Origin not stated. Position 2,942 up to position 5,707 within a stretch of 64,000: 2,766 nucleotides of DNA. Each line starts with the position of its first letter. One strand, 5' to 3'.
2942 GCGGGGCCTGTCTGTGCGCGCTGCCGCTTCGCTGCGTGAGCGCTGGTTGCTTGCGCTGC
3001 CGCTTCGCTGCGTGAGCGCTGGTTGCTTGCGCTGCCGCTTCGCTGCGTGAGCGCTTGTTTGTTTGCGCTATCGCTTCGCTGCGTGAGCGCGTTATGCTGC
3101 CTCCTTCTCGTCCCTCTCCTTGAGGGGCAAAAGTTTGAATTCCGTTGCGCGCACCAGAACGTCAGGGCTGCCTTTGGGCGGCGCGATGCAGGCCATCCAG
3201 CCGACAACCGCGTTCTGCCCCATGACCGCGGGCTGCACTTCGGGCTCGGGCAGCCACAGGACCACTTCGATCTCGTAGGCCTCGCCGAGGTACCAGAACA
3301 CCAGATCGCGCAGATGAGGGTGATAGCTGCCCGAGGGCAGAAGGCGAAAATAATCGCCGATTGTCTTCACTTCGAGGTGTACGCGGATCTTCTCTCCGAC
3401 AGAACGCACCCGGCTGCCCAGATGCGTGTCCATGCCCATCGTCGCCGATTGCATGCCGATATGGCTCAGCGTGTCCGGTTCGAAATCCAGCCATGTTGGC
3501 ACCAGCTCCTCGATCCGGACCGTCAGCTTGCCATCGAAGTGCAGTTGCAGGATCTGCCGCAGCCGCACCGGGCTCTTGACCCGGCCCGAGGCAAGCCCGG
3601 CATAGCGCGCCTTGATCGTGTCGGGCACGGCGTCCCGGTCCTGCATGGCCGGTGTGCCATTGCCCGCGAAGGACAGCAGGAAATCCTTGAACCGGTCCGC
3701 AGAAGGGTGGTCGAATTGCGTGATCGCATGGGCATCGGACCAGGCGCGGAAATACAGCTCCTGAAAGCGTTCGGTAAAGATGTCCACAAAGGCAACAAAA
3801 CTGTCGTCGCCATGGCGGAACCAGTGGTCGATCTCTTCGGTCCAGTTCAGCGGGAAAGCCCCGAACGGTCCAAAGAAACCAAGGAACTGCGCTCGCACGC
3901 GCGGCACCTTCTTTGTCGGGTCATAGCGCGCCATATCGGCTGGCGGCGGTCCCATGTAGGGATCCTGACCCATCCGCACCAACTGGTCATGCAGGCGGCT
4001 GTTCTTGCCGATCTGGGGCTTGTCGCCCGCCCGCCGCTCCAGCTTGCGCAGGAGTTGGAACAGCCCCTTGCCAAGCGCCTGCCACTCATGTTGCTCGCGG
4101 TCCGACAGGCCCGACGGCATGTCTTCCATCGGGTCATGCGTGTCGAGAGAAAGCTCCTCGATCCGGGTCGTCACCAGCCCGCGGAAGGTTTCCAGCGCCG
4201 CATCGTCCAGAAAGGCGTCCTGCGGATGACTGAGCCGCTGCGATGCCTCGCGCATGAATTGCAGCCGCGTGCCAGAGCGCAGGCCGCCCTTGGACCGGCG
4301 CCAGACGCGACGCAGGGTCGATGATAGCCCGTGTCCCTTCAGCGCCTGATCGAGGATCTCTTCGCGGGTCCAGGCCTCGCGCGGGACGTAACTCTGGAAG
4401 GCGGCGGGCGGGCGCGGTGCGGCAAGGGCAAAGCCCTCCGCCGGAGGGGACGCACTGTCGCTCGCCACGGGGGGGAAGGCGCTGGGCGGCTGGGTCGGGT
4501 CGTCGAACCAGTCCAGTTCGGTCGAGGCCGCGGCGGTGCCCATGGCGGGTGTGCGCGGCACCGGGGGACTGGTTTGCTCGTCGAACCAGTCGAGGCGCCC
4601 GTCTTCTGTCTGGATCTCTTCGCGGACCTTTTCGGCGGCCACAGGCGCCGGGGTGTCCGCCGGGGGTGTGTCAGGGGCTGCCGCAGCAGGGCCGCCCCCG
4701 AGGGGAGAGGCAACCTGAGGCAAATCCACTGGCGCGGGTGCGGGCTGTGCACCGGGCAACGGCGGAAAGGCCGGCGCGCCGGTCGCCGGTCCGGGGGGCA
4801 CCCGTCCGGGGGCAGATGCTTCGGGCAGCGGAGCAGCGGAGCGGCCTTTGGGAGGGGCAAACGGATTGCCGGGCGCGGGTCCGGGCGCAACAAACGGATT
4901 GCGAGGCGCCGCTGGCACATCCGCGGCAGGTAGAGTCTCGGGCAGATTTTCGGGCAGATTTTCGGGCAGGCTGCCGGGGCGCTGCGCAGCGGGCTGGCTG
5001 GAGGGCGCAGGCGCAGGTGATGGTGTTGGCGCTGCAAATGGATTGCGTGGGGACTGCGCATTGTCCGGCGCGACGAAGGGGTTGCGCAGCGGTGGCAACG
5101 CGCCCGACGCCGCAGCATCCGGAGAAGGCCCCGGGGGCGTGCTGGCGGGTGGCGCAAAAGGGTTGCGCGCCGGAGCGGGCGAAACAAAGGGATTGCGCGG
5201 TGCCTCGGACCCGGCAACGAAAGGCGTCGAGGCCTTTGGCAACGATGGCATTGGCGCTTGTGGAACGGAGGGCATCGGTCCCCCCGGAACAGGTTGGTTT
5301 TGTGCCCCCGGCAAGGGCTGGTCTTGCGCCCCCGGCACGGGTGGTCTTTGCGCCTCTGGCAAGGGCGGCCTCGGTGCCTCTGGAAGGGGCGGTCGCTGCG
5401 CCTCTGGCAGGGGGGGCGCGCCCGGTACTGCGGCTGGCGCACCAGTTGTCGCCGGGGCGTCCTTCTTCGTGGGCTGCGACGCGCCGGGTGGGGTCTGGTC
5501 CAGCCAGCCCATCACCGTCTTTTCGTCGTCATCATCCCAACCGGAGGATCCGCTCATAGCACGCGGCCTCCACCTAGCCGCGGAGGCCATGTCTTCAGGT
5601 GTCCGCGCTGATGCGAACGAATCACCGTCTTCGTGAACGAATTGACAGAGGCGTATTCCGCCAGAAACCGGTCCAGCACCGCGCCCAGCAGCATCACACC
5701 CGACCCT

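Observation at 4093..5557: TssG fused to a ~490-aa proline-rich N-terminal extension with six NPF and three W-[FL]-D motifs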

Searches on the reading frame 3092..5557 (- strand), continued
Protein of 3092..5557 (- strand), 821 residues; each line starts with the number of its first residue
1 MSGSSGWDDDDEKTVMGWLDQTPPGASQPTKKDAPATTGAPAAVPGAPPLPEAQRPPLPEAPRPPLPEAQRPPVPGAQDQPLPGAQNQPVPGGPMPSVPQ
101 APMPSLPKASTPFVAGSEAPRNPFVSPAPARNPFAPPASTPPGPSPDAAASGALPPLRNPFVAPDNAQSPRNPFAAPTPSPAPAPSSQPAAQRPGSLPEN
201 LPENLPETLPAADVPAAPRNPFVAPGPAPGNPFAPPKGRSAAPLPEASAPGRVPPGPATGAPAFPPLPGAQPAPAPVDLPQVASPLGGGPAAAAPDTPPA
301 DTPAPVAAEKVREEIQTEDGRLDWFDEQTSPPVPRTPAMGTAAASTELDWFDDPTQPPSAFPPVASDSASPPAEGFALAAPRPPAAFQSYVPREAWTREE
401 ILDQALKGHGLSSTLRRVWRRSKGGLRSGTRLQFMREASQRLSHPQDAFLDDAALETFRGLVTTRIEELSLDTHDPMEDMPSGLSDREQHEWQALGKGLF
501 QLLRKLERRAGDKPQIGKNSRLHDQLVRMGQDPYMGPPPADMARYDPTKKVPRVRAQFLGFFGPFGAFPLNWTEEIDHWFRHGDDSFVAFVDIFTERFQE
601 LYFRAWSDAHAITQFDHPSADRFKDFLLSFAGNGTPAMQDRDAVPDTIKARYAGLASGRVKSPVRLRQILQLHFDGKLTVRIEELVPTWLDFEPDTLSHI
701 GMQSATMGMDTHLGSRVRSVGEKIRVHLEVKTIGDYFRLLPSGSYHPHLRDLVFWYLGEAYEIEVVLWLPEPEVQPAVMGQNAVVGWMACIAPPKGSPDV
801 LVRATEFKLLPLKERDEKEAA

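Call 86: fold_search(model_id=the predicted structure, library=pdb)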
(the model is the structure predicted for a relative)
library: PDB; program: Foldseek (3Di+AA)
matches with E <= 10: 115; with E <= 0.001: 2
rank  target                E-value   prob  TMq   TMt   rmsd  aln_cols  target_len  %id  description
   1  6giy_C                6.9e-10  1.00  0.29  0.57   6.8       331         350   18  The baseplate complex from the type VI secretion system (released 2018-10-17)
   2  6n38_G                9.2e-10  1.00  0.20  0.60   8.0       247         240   17  Structure of the type VI secretion system TssK-TssF-TssG baseplate subcomplex revealed by cryo-electron microscopy - f (released 2018-12-26)
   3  9jkp                  3.2e-01  0.38  0.09  0.20   9.0       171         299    6  Crystal structure of the Staphylococcus aureus GTPase Era in complex with GDP (released 2024-12-18)
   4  8hal_K                3.8e-01  0.08  0.07  0.10  12.3       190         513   10  Cryo-EM structure of the CBP catalytic core bound to the H4K12acK16ac nucleosome, class 1 (released 2023-05-17)
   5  9ndy_M                9.9e-01  0.13  0.08  0.28   9.9       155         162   10  Composite baseplate asymmetric unit of JohannRWettstein (Bas63) (released 2025-11-19)
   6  4gsj                  9.9e-01  0.12  0.07  0.17  12.3       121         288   14  Crystal structure of Atg7 NTD K14A F16A D18A mutant (released 2012-11-14)
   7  8wjr_A                1.2e+00  0.04  0.06  0.22  19.8       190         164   14  Cryo-EM structure of the MS ring (C34) within the flagellar motor-hook complex in the CW state (released 2024-09-04)
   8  6n38_H                1.4e+00  0.12  0.07  0.10   9.6       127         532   14  Structure of the type VI secretion system TssK-TssF-TssG baseplate subcomplex revealed by cryo-electron microscopy - f (released 2018-12-26)
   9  5lku                  1.4e+00  0.04  0.08  0.10  12.3       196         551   10  Crystal structure of the p300 acetyltransferase catalytic core with coenzyme A. (released 2016-11-02)
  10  4bhw_A                1.4e+00  0.04  0.07  0.09  15.0       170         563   12  Structural basis for autoinhibition of the acetyltransferase activity of p300 (released 2013-08-14)
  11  8cna                  1.5e+00  0.06  0.07  0.10  15.4       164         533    8  Crystal structure of CREBBP-R1446C histone acetyltransferase domain in complex with a bisubstrate inhibitor, Lys-CoA (released 2024-03-06)
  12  7ewz_B                1.5e+00  0.04  0.06  0.20  14.9       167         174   13  Crystal structure of Ebinur Lake virus cap snatching endonuclease (D92A mutant) (released 2022-01-26)
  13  5vrf_A                1.8e+00  0.04  0.07  0.16  22.4       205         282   13  CryoEM Structure of the Zinc Transporter YiiP from helical crystals (released 2018-03-14)
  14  3n2q                  2.0e+00  0.07  0.05  0.14  17.1       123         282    6  Crystal structure of Sex pheromone staph-cAM373 precursor (released 2010-06-02)
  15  9gtp_A                2.1e+00  0.11  0.09  0.31   8.1       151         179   16  Cryo-EM structure of a contractile injection system in Streptomyces coelicolor, the baseplate complex in extended stat (released 2025-06-18)
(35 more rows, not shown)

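Call 92: find_encoding_contigs(protein=P0012, flank=10000, max_places=1)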
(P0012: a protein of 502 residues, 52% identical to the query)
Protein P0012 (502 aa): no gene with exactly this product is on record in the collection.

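Call 93: find_encoding_contigs(protein=P0013, flank=10000, max_places=2)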
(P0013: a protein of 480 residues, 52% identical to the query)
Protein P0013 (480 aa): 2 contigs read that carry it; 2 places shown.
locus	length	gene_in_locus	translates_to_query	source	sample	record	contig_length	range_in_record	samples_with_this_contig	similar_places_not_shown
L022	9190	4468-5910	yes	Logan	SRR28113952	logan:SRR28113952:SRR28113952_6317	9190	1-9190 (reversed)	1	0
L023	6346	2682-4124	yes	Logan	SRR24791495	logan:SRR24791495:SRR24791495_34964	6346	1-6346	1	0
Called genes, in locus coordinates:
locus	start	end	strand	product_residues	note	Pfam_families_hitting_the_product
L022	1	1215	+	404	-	?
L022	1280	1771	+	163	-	PF05638:T6SS_HCP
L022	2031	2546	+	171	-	PF04965:GPW_gp25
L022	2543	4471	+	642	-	PF05947:T6SS_TssF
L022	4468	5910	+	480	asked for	PF06996:T6SS_TssG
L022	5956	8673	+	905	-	PF02861:Clp_N, PF13191:AAA_16 (weak), PF23569:NBD_SMAX1, PF00004:AAA, PF17871:AAA_lid_9, PF07724:AAA_2, PF07728:AAA_5, PF10431:ClpB_D2-small, +5 more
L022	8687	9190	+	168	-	?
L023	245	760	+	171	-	PF04965:GPW_gp25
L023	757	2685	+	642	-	PF05947:T6SS_TssF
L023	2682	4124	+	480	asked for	PF06996:T6SS_TssG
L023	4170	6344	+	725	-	?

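Call 95: get_annotated_region(hit=H20, flank=3000)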
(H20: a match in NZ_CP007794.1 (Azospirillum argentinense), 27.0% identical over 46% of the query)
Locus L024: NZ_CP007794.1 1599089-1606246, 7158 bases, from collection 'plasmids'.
description: Azospirillum argentinense strain Az39 plasmid AbAZ39_p1, complete sequence
organism: Azospirillum argentinense (NCBI taxid 2970906)
taxonomy: Bacteria; Pseudomonadota; Alphaproteobacteria; Rhodospirillales; Azospirillaceae; Azospirillum; Azospirillum argentinense
host: -; source: Triticum aestivum L.,Root,wheat rhizosphere; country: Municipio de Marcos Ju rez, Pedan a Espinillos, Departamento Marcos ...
typing (MOB-suite, as given by PLSDB): non-mobilizable; replicon rep_cluster_622
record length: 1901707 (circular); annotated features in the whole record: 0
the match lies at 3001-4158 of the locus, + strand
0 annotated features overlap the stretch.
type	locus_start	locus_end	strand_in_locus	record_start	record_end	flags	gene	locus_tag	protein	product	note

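Call 98: get_annotated_region(hit=H13, flank=20000)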
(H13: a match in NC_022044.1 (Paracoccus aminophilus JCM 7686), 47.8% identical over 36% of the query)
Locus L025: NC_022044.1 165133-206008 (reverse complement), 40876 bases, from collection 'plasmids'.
description: Paracoccus aminophilus JCM 7686 plasmid pAMI6, complete sequence
organism: Paracoccus aminophilus JCM 7686 (NCBI taxid 1367847)
taxonomy: Bacteria; Pseudomonadota; Alphaproteobacteria; Rhodobacterales; Paracoccaceae; Paracoccus; Paracoccus aminophilus; Paracoccus aminophilus JCM 7686
host: -; source: -; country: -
typing (MOB-suite, as given by PLSDB): non-mobilizable; replicon rep_cluster_229
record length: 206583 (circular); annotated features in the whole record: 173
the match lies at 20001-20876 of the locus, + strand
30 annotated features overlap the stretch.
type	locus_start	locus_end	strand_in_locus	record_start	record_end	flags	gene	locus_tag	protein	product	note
CDS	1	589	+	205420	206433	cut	-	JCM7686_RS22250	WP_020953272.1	BMP family protein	-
CDS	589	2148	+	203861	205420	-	-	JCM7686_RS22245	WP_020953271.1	ABC transporter ATP-binding protein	-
CDS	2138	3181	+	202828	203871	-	-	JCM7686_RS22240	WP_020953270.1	ABC transporter permease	-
CDS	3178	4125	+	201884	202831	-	-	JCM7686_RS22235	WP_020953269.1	ABC transporter permease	-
CDS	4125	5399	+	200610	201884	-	-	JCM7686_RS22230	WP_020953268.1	amidohydrolase family protein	-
CDS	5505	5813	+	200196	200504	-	-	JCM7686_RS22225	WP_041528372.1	hypothetical protein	-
CDS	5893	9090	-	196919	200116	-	-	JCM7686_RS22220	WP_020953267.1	multidrug efflux RND transporter permease subunit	GO:0055085 - transmembrane transport [Evidence IEA]; GO:0042908 - xenobiotic transport [Evidence IEA]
CDS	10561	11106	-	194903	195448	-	-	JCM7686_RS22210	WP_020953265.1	TetR/AcrR family transcriptional regulator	GO:0006355 - regulation of DNA-templated transcription [Evidence IEA]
CDS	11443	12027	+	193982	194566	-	-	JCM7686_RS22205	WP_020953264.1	hypothetical protein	-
CDS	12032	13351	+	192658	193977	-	tagH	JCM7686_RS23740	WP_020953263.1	type VI secretion system-associated FHA domain protein TagH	GO:0033103 - protein secretion by the type VI secretion system [Evidence IEA]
CDS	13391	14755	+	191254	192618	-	-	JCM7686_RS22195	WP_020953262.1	type VI secretion system ImpA family N-terminal domain-containing protein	-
CDS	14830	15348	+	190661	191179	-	tssB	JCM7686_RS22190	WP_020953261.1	type VI secretion system contractile sheath small subunit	GO:0033103 - protein secretion by the type VI secretion system [Evidence IEA]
CDS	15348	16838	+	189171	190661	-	tssC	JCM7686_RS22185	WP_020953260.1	type VI secretion system contractile sheath large subunit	GO:0033103 - protein secretion by the type VI secretion system [Evidence IEA]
CDS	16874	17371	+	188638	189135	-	-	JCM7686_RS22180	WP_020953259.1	type VI secretion system tube protein Hcp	-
CDS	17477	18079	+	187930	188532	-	tssE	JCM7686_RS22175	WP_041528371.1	type VI secretion system baseplate subunit TssE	GO:0033103 - protein secretion by the type VI secretion system [Evidence IEA]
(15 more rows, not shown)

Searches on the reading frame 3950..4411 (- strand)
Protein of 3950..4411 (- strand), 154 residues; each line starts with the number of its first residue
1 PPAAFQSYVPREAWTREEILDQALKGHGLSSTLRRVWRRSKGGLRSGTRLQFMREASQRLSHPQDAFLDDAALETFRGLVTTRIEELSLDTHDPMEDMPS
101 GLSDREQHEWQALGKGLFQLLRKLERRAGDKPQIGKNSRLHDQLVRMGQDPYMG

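Call 47: find_related_loci(query=A3, collection=genome_contigs, flank=6000)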
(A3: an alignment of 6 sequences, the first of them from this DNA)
Query A3 (154 aa) in genome_contigs; peptide patterns used: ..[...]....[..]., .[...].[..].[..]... (x = any residue, [..] = any of these).
35 stretches matched a pattern; 2 encode a relative of the query (tblastn E <= 1e-3); 2 distinct loci.
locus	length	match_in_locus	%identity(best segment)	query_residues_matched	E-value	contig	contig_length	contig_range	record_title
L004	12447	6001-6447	58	4-152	1e-56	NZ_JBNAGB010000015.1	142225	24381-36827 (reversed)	Sagittula sp. S175 Sagittula_salina_SS175_Scaffold15, whole genome shotgun sequence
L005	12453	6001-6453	56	4-154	5e-55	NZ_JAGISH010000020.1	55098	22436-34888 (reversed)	Sagittula salina strain M10.9X NODE_20_length_55098_cov_357.511732, whole genome shotgun sequence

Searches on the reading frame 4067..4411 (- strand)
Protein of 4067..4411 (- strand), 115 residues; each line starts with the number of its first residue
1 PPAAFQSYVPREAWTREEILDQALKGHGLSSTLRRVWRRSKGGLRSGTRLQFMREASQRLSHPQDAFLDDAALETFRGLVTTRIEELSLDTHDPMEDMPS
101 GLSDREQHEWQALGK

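Call 89: search_solved_structures(query=A2, max_evalue=10)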
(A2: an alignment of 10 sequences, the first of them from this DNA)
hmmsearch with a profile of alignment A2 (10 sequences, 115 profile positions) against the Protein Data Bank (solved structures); distinct sequences matched with E-value up to 10: 4.
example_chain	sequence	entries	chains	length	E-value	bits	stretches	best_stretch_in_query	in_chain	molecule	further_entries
4hti_A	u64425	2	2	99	0.37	14.5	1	42-88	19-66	Receptor-type tyrosine-protein phosphatase N2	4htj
4v4n_BD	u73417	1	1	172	0.78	13.5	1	32-85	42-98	30S ribosomal protein S4P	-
7s0s_B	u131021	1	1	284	0.79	13.5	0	8-37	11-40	16S/23S rRNA (Cytidine-2'-O)-methyltransferase TlyA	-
4v6u_AD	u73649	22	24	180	0.97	13.2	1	32-85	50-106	30S ribosomal protein S4P | 30S ribosomal protein S4 | 30S ribosomal protein uS4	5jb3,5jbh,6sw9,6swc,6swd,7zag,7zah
